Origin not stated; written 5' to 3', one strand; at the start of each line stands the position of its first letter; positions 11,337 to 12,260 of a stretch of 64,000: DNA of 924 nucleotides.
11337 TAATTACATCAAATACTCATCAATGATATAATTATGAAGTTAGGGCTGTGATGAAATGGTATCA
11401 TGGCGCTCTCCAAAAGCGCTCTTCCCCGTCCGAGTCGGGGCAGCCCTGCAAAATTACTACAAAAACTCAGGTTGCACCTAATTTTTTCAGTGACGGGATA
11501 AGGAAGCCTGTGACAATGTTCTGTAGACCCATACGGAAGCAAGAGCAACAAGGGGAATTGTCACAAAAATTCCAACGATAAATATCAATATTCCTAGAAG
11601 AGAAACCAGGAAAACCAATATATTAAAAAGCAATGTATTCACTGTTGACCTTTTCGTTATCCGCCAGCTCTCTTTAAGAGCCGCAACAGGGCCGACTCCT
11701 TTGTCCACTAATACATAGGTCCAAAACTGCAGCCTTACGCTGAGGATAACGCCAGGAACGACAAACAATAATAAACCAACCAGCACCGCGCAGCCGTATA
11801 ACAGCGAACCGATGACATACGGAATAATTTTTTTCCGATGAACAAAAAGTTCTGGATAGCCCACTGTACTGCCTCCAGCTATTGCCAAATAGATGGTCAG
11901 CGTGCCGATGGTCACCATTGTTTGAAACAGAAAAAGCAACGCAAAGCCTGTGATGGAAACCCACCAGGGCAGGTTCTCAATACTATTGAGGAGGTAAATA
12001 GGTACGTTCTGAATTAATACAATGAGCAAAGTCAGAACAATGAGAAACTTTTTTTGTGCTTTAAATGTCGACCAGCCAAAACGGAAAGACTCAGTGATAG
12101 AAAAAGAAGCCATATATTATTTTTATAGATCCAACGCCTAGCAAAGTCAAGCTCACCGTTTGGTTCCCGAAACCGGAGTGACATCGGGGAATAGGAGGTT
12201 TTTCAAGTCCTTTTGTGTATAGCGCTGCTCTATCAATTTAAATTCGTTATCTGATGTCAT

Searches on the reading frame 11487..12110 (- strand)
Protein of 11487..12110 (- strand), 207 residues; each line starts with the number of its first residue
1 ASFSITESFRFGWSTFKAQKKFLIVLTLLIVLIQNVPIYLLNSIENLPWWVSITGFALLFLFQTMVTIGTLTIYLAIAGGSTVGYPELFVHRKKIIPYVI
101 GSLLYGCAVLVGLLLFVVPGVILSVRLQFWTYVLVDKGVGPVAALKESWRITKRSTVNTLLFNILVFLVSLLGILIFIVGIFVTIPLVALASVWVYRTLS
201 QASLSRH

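Call 53: search_protein_families(library=pfam, proteins=[window:11487-12110:-], max_evalue=0.01)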
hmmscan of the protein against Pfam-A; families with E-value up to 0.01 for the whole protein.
window:11487-12110:- (207 aa): 1 family
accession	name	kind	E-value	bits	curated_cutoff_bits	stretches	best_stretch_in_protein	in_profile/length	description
PF10110.14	GPDPase_memb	-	0.0002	20.7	29.6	1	109-189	164-242/321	Membrane domain of glycerophosphoryl diester phosphodiesterase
